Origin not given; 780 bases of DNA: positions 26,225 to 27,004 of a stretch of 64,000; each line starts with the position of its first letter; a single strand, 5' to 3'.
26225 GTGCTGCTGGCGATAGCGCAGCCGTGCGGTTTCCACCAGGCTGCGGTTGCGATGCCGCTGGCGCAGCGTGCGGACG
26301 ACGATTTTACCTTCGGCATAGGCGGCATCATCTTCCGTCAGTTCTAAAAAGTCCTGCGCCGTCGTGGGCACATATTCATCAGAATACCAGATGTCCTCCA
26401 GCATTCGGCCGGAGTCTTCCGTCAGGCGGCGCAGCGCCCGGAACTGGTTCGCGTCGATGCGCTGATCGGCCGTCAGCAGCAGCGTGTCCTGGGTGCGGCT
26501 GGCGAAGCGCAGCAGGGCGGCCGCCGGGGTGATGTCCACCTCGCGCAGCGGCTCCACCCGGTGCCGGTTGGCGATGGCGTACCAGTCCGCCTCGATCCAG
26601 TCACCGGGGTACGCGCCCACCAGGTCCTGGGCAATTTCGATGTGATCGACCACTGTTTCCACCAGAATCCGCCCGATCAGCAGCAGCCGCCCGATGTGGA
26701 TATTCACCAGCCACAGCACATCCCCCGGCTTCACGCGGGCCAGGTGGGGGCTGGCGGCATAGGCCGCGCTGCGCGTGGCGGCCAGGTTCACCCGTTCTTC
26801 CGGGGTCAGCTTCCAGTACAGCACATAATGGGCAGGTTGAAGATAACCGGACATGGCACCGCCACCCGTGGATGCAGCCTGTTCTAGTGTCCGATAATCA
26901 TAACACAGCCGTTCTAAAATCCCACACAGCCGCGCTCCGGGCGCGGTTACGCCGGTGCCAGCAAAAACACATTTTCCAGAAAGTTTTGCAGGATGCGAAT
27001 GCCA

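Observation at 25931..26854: HNH nuclease with an unknown N-terminal domain embedded in the trp operon, overlapping the trpD start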

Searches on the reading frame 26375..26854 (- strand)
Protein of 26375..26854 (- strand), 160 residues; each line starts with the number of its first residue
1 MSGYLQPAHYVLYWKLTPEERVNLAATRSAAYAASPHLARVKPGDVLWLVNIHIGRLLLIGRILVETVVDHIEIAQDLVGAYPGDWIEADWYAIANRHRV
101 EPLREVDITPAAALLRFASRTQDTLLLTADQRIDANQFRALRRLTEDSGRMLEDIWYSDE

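Call 53: search_protein_representatives(alignment_id=A2)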
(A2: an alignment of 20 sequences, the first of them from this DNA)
Query: 20 sequences, 159 profile positions. Proteins with E-value up to 0.001 (for the whole library): 1204; up to 1e-10: 587; up to 1e-30: 20. The best 150 are listed.
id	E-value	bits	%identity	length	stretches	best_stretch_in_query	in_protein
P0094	3.4e-53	195.9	-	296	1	4-158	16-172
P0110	4.1e-42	159.9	-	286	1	9-158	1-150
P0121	2.1e-36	141.4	-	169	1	8-156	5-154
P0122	2.3e-34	134.7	-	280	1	9-158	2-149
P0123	4.2e-34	133.9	-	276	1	9-157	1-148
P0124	7.2e-34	133.1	-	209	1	9-157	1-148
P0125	4.0e-33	130.7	-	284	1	9-158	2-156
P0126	1.1e-32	129.3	-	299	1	10-158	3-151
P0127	1.5e-32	128.8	-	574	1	7-156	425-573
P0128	3.0e-32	127.9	-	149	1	10-156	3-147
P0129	5.2e-32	127.1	-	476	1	5-157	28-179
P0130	6.6e-32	126.8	-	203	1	10-157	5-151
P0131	1.1e-31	126.1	-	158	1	9-156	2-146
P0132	1.2e-31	125.9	-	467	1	9-157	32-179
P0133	1.6e-31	125.5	-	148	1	9-155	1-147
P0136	5.4e-31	123.8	-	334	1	10-157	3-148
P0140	3.9e-30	121.0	-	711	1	5-157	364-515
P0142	6.5e-30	120.3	-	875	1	4-158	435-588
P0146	1.6e-29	119.0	-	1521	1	8-154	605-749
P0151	3.4e-29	118.0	-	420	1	9-158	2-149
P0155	9.3e-29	116.5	-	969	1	10-157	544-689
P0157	9.7e-29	116.5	-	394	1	10-157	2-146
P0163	3.1e-28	114.8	-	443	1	10-157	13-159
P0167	4.4e-28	114.3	-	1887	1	6-157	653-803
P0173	6.1e-28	113.9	-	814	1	7-158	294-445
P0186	4.7e-27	111.0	-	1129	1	10-158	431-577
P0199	2.8e-26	108.5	-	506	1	9-153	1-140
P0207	4.7e-26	107.8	-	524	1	5-156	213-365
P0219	2.5e-25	105.4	-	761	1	10-156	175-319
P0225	3.8e-25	104.8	-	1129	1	10-153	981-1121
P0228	5.5e-25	104.3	-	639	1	10-157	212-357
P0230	6.7e-25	104.0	-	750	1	10-157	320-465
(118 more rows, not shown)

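Call 54: search_protein_families(library=pfam, proteins=[P0127, P0129, P0136, P0140, P0142, P0146, P0155, P0173, P0151, P0121], max_evalue=0.001)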
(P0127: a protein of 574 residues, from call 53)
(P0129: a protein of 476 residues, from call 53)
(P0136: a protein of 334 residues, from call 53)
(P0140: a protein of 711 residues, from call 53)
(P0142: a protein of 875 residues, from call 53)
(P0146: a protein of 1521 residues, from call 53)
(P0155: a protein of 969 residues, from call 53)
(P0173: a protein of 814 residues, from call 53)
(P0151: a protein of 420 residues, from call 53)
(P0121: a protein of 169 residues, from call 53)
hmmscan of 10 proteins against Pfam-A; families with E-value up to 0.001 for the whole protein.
P0127 (574 aa): 1 family
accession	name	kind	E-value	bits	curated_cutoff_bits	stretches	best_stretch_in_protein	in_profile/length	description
PF02146.23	SIR2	-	1.4e-44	152.6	24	1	27-203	1-180/180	Sir2 family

P0129 (476 aa): 18 families
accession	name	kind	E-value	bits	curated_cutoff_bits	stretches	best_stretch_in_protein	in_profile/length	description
PF13414.12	TPR_11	-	8.3e-31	105.8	26.8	3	366-398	7-39/42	TPR repeat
PF07719.23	TPR_2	-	1.6e-29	99.9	27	2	251-279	1-29/34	Tetratricopeptide repeat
PF00515.34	TPR_1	-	4.1e-29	99.6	27.8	3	251-279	1-29/34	Tetratricopeptide repeat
PF13181.12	TPR_8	-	3.4e-28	95.8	25.7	2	251-283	1-33/34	Tetratricopeptide repeat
PF13431.12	TPR_17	-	1.9e-27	93.6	24.4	2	208-238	4-34/34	Tetratricopeptide repeat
PF13432.12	TPR_16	-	1.2e-23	83.6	32.7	3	255-305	1-51/65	Tetratricopeptide repeat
PF13424.12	TPR_12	-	6.9e-18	65.1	30.1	1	217-280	3-74/77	Tetratricopeptide repeat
PF13428.12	TPR_14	-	4.2e-15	55.2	23.5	0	218-258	2-42/44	Tetratricopeptide repeat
PF14559.12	TPR_19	-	5.2e-15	56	25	1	262-320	2-60/68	Tetratricopeptide repeat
PF13174.12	TPR_6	-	5.9e-15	55.2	26.3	0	355-385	2-32/33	Tetratricopeptide repeat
PF23914.1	TPR_CcmH_CycH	-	2.7e-11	44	42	1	312-400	43-134/158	Cytochrome c-type biogenesis protein H TPR domain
PF13371.12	TPR_9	-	7.8e-10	39.1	35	1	229-288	7-66/73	Tetratricopeptide repeat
PF13176.12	TPR_7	-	2.8e-09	36.8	27.9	0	360-386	6-32/36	Tetratricopeptide repeat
PF12895.13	ANAPC3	-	1.1e-08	35.6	27.2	0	308-377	12-80/82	Anaphase-promoting complex, cyclosome, subunit 3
PF07721.20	TPR_4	-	5.8e-08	33.1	27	0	285-307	1-23/26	Tetratricopeptide repeat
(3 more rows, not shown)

P0136 (334 aa): 1 family
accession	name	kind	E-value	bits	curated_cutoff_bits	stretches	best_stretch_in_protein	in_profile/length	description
PF13020.12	NOV_C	-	3.7e-10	40.2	22.1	1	180-262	2-86/91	Protein NO VEIN, C-terminal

P0140 (711 aa): 15 families
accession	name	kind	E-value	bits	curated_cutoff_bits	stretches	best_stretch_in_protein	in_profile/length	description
PF00515.34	TPR_1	-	7.5e-33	111.4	27.8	3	562-595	1-34/34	Tetratricopeptide repeat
PF07719.23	TPR_2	-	3.8e-29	98.8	27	3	664-697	1-34/34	Tetratricopeptide repeat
PF13181.12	TPR_8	-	7.2e-27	91.7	25.7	3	664-697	1-34/34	Tetratricopeptide repeat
PF13414.12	TPR_11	-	3.7e-26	91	26.8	3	574-604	6-36/42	TPR repeat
PF13431.12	TPR_17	-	9.7e-23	78.9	24.4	2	654-684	3-33/34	Tetratricopeptide repeat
PF13432.12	TPR_16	-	3.4e-19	69.4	32.7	2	550-595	19-64/65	Tetratricopeptide repeat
PF13424.12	TPR_12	-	5.9e-15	55.7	30.1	2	644-695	17-76/77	Tetratricopeptide repeat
PF13428.12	TPR_14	-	1.4e-13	50.4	23.5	0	563-603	2-42/44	Tetratricopeptide repeat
PF14559.12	TPR_19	-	1.9e-12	47.8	25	1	576-629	5-58/68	Tetratricopeptide repeat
PF13174.12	TPR_6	-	2.4e-10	40.8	26.3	0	665-696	1-32/33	Tetratricopeptide repeat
PF23914.1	TPR_CcmH_CycH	-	3.6e-10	40.3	42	1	654-699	40-85/158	Cytochrome c-type biogenesis protein H TPR domain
PF13371.12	TPR_9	-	4.4e-09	36.7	35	0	640-699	5-64/73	Tetratricopeptide repeat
PF13176.12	TPR_7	-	2.4e-08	33.9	27.9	0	666-699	1-34/36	Tetratricopeptide repeat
PF13374.12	TPR_10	-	4.8e-06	26.9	27.5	0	664-693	2-31/42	Tetratricopeptide repeat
PF07721.20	TPR_4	-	0.0008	20.2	27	0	664-684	1-21/26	Tetratricopeptide repeat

P0142 (875 aa): 22 families
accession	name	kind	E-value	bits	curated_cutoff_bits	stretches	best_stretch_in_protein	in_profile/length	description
PF02146.23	SIR2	-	7.3e-45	153.5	24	1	57-233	1-180/180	Sir2 family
PF00515.34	TPR_1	-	5.8e-37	124.5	27.8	3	654-686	2-34/34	Tetratricopeptide repeat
PF07719.23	TPR_2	-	6.1e-34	113.7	27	3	654-685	2-33/34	Tetratricopeptide repeat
PF13431.12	TPR_17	-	4e-31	105.1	24.4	1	711-741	3-33/34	Tetratricopeptide repeat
PF13181.12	TPR_8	-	1.4e-29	100.1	25.7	3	721-753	1-33/34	Tetratricopeptide repeat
PF13414.12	TPR_11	-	3e-29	100.8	26.8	3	631-666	6-41/42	TPR repeat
PF13432.12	TPR_16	-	5.6e-26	91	32.7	3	725-783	1-59/65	Tetratricopeptide repeat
PF13424.12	TPR_12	-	6e-25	87.7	30.1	5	620-683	4-75/77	Tetratricopeptide repeat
PF13428.12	TPR_14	-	5.1e-18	64.2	23.5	2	623-660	5-42/44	Tetratricopeptide repeat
PF13174.12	TPR_6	-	4.1e-15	55.8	26.3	1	722-753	1-32/33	Tetratricopeptide repeat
PF14559.12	TPR_19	-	1.4e-13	51.3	25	2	633-688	5-61/68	Tetratricopeptide repeat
PF13371.12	TPR_9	-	1.9e-12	47.4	35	2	727-789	1-63/73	Tetratricopeptide repeat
PF23914.1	TPR_CcmH_CycH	-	6.3e-10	39.6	42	0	714-755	43-84/158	Cytochrome c-type biogenesis protein H TPR domain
PF13176.12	TPR_7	-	7.4e-10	38.6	27.9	1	723-756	1-34/36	Tetratricopeptide repeat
PF13374.12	TPR_10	-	1.4e-09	38.1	27.5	0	721-750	2-31/42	Tetratricopeptide repeat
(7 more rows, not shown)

P0146 (1521 aa): 21 families
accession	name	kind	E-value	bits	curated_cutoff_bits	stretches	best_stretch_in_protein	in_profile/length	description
PF03747.19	ADP_ribosyl_GH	-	5.3e-69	233.5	26.2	1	1215-1495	1-287/287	ADP-ribosylglycohydrolase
PF13414.12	TPR_11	-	4.2e-23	81.2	26.8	2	822-863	1-42/42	TPR repeat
PF07719.23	TPR_2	-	2.7e-22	77.4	27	2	849-882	1-34/34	Tetratricopeptide repeat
PF13432.12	TPR_16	-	8.5e-21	74.5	32.7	1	820-882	2-64/65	Tetratricopeptide repeat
PF13181.12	TPR_8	-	4.3e-20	70.5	25.7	1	817-846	3-32/34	Tetratricopeptide repeat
PF00515.34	TPR_1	-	2.2e-19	68.8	27.8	2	849-882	1-34/34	Tetratricopeptide repeat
PF13431.12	TPR_17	-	3.1e-18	64.9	24.4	1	770-800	2-32/34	Tetratricopeptide repeat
PF22784.1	PTP-SAK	-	2.2e-17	63.9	27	1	285-415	21-153/153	Swiss Army Knife protein, DSP-PTPase phosphatase domain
PF14559.12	TPR_19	-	4e-17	62.7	25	1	825-883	1-59/68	Tetratricopeptide repeat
PF13428.12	TPR_14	-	1.3e-12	47.5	23.5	0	851-890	3-42/44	Tetratricopeptide repeat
PF13174.12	TPR_6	-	2.2e-11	44.1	26.3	0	782-813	1-32/33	Tetratricopeptide repeat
PF22785.1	Tc-R-P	-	1.1e-09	39.2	27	1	288-382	16-102/106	Polymorphic toxin system, DSP-PTPase phosphatase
PF13472.12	Lipase_GDSL_2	-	4.6e-08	34.2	32.9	1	7-173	2-158/178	GDSL-like Lipase/Acylhydrolase family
PF05706.17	CDKN3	-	6.1e-08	33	20.7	1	234-394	15-167/168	Cyclin-dependent kinase inhibitor 3 (CDKN3)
PF13424.12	TPR_12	-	9.3e-08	32.6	30.1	1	818-880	6-76/77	Tetratricopeptide repeat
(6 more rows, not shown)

P0155 (969 aa): 16 families
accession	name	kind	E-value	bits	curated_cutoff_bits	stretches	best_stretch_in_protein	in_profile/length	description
PF13432.12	TPR_16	-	1.4e-21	77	32.7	2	752-815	1-64/65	Tetratricopeptide repeat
PF13414.12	TPR_11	-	1.5e-21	76.2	26.8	2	755-796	1-42/42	TPR repeat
PF00515.34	TPR_1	-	2.1e-21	75.2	27.8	1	750-780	3-33/34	Tetratricopeptide repeat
PF07719.23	TPR_2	-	9.2e-21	72.6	27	2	750-779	3-32/34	Tetratricopeptide repeat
PF13181.12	TPR_8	-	1.2e-19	69.2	25.7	1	749-780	2-33/34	Tetratricopeptide repeat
PF14559.12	TPR_19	-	4e-19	69.2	25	2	759-821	2-63/68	Tetratricopeptide repeat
PF13431.12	TPR_17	-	6.5e-19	67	24.4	1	703-733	2-32/34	Tetratricopeptide repeat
PF13428.12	TPR_14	-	4.2e-14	52.1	23.5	1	750-789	3-42/44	Tetratricopeptide repeat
PF13424.12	TPR_12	-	4.1e-12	46.5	30.1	1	750-807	5-70/77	Tetratricopeptide repeat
PF13174.12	TPR_6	-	2.3e-11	44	26.3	0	750-775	2-27/33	Tetratricopeptide repeat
PF14561.12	TPR_20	-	5.7e-07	30.2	25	0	701-735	9-43/90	Tetratricopeptide repeat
PF12895.13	ANAPC3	-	7.4e-07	29.8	27.2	0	706-773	15-81/82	Anaphase-promoting complex, cyclosome, subunit 3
PF07721.20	TPR_4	-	2e-06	28.3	27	0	750-769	3-22/26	Tetratricopeptide repeat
PF13374.12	TPR_10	-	1e-05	25.8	27.5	0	817-844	3-30/42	Tetratricopeptide repeat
PF13371.12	TPR_9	-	8.5e-05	22.9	35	0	741-779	22-60/73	Tetratricopeptide repeat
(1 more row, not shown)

P0173 (814 aa): 25 families
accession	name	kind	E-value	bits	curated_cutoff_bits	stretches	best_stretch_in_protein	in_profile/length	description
PF07719.23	TPR_2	-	2.4e-33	111.9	27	3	770-802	1-33/34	Tetratricopeptide repeat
PF13431.12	TPR_17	-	1.5e-31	106.5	24.4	1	497-530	1-34/34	Tetratricopeptide repeat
PF13414.12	TPR_11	-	3.3e-29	100.7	26.8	2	551-588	2-39/42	TPR repeat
PF13432.12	TPR_16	-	1.4e-26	93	32.7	4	515-567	3-55/65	Tetratricopeptide repeat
PF13181.12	TPR_8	-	2.5e-26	90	25.7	1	510-541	2-33/34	Tetratricopeptide repeat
PF00515.34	TPR_1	-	9.2e-24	82.7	27.8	2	579-608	3-32/34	Tetratricopeptide repeat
PF13428.12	TPR_14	-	5.7e-22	76.4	23.5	1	511-543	3-35/44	Tetratricopeptide repeat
PF13424.12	TPR_12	-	9.8e-19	67.8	30.1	2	480-541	8-77/77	Tetratricopeptide repeat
PF14559.12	TPR_19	-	7.1e-18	65.1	25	1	488-542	4-58/68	Tetratricopeptide repeat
PF13174.12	TPR_6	-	1.6e-16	60.2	26.3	1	513-542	4-33/33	Tetratricopeptide repeat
PF22784.1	PTP-SAK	-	3.4e-13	50.3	27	1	38-128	54-153/153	Swiss Army Knife protein, DSP-PTPase phosphatase domain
PF13371.12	TPR_9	-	3.7e-11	43.3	35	1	516-564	2-50/73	Tetratricopeptide repeat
PF00102.32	Y_phosphatase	-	7.6e-11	42.5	20.9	1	48-128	144-228/234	Protein-tyrosine phosphatase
PF07721.20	TPR_4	-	1.6e-10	41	27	0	511-533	3-25/26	Tetratricopeptide repeat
PF12895.13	ANAPC3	-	2.1e-10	41.2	27.2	2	491-565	5-78/82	Anaphase-promoting complex, cyclosome, subunit 3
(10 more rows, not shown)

P0151 (420 aa): 1 family
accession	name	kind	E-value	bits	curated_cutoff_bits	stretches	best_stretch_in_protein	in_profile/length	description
PF13020.12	NOV_C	-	1e-12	48.4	22.1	1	310-396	1-89/91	Protein NO VEIN, C-terminal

P0121 (169 aa): 0 families
